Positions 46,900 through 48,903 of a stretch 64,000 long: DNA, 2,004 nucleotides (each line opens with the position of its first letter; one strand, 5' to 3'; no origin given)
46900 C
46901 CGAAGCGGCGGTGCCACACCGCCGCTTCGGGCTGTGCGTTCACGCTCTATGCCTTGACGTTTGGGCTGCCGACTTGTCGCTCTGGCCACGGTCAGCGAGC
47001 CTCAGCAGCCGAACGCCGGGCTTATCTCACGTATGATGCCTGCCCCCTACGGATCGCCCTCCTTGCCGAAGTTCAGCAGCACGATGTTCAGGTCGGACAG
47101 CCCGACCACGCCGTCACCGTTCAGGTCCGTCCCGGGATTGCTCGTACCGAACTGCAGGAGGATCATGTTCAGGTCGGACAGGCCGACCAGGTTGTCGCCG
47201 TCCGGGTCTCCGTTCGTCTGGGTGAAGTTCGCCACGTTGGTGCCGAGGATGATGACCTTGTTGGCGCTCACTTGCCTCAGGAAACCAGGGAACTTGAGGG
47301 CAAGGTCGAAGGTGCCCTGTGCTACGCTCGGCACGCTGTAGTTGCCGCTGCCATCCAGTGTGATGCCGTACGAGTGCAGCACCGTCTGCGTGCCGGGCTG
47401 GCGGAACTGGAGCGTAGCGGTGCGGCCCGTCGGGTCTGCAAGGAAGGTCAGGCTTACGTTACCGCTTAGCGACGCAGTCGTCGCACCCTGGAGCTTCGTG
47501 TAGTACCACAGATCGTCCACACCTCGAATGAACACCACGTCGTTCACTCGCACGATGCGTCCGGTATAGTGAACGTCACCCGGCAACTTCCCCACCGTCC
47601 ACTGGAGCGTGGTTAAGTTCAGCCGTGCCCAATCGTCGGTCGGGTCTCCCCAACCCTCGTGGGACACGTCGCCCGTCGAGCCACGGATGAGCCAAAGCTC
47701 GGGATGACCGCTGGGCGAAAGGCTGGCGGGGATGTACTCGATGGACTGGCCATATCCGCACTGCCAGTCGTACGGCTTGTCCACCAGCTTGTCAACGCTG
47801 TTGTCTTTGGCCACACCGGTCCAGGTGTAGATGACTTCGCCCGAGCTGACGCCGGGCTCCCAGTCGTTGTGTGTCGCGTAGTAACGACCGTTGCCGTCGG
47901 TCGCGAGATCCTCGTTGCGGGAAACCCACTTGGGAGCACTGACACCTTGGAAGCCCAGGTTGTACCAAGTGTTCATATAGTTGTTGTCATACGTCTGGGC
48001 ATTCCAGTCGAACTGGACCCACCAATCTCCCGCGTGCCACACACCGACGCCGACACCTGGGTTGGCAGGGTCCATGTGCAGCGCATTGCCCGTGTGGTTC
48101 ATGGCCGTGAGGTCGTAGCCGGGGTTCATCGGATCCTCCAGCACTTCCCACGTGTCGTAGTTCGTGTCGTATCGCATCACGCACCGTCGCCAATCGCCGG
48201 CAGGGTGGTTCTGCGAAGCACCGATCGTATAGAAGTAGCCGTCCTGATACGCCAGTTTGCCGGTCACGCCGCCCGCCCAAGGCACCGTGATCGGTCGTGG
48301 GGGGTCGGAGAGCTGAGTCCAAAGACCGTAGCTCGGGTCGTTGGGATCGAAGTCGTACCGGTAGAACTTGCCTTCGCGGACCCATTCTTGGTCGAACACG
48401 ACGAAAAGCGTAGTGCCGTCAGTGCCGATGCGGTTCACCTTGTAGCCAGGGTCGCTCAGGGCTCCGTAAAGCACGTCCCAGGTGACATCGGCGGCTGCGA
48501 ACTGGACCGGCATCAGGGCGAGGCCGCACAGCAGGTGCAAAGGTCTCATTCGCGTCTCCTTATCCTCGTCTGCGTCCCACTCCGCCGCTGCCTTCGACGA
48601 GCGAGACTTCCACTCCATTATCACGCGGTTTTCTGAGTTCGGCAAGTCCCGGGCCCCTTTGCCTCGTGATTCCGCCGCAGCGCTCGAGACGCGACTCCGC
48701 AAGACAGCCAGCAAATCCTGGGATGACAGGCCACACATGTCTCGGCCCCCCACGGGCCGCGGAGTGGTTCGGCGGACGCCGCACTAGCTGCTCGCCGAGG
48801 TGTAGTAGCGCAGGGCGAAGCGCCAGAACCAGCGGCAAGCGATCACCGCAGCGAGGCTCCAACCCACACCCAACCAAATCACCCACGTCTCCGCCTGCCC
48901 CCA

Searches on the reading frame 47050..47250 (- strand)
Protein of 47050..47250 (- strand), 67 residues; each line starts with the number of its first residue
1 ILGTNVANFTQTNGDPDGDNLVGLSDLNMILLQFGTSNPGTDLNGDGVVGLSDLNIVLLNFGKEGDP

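Call 7: search_protein_families(library=pfam, proteins=[window:47050-47250:-], max_evalue=10)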
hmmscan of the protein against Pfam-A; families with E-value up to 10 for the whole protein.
window:47050-47250:- (67 aa): 5 families
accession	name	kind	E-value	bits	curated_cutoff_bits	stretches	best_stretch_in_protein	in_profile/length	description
PF04727.18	ELMO_CED12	-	0.11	12.9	23.3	1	34-56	53-75/176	ELMO/CED-12 family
PF00036.39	EF-hand_1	-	0.17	12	25.4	1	42-55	10-23/29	EF hand domain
PF04070.17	DUF378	-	0.19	12.1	25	1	47-64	19-36/60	Domain of unknown function (DUF378)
PF13405.12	EF-hand_6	-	0.31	11.4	25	1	42-62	10-30/30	EF-hand domain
PF00404.24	Dockerin_1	-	2.7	8.7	22.9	1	42-57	3-18/57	Dockerin type I domain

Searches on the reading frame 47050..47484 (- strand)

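Call 7: search_protein_families(library=pfam, proteins=[window:47050-47484:-], max_evalue=10)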
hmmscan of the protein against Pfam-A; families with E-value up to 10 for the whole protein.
window:47050-47484:- (145 aa): 3 families
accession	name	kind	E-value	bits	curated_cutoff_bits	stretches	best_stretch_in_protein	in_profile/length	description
PF13620.12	CarboxypepD_reg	-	0.00029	21.5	32.3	1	23-86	17-78/82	Carboxypeptidase regulatory-like domain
PF16640.11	Big_3_5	-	0.071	14.1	35.5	1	4-67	8-71/88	Bacterial Ig-like domain (group 3)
PF14686.12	fn3_3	-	0.086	13.1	24.4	1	36-76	24-64/75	Polysaccharide lyase family 4, domain II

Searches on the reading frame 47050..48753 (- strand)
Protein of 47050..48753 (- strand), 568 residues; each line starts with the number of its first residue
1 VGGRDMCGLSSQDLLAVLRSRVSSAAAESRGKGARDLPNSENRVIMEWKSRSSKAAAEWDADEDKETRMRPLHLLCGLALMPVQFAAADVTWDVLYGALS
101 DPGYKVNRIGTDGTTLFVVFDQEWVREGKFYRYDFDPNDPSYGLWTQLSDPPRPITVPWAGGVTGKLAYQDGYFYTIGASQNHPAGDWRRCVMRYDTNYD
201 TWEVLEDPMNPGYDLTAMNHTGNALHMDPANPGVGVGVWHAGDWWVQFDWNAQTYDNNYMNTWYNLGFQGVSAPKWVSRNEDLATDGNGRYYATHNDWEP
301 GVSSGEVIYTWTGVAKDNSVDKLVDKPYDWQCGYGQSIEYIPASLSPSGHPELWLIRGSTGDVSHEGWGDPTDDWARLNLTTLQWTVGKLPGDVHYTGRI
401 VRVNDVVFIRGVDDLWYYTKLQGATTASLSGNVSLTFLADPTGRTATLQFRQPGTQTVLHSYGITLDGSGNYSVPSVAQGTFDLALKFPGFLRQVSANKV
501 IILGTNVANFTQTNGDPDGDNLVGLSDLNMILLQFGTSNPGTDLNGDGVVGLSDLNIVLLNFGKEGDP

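Call 4: search_protein_families(library=pfam, proteins=[window:47050-48753:-], max_evalue=1)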
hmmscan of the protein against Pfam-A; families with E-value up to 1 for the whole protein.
window:47050-48753:- (568 aa): 2 families
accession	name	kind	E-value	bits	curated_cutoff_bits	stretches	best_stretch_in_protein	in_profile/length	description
PF13620.12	CarboxypepD_reg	-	0.008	16.9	32.3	1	450-507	21-76/82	Carboxypeptidase regulatory-like domain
PF13964.12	Kelch_6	-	0.059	13.8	25.3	1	168-211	8-49/50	Kelch motif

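Call 6: search_protein_families(library=ncbifam, proteins=[window:47050-48753:-], max_evalue=1)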
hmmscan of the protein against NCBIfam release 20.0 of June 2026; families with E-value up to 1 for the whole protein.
window:47050-48753:- (568 aa): 1 family
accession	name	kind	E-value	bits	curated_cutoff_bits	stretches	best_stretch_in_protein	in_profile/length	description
NF041540.1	dockerin_GC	domain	0.00059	20.2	29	1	509-562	4-63/67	GC-type dockerin domain-anchored protein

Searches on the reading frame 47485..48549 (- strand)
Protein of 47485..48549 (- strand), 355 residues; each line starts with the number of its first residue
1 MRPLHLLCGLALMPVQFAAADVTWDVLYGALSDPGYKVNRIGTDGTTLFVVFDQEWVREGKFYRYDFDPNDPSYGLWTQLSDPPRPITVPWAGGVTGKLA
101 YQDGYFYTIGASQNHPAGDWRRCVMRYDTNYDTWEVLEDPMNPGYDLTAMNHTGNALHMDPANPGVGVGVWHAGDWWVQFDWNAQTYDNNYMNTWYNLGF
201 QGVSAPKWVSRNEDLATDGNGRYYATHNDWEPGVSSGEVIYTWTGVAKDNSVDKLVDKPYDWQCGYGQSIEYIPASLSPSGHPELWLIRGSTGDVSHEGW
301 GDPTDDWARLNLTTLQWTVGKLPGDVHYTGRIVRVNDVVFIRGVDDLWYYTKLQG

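Call 88: search_solved_structures(query=window:47485-48549:-, max_evalue=1)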
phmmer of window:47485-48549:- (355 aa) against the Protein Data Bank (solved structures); distinct sequences matched with E-value up to 1: 4.
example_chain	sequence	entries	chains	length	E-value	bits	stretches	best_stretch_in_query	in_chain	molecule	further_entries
6ah9_A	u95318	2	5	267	0.062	15.1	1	88-114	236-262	Enoyl-[acyl-carrier-protein] reductase [NADH]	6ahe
7umx_A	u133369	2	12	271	0.063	15.1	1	88-114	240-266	Enoyl-[acyl-carrier-protein] reductase [NADH]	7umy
4zju_A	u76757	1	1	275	0.064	15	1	88-114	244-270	Enoyl-[acyl-carrier-protein] reductase [NADH]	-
6k23_A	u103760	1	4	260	0.1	14.4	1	88-113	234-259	Enoyl-[acyl-carrier-protein] reductase [NADH]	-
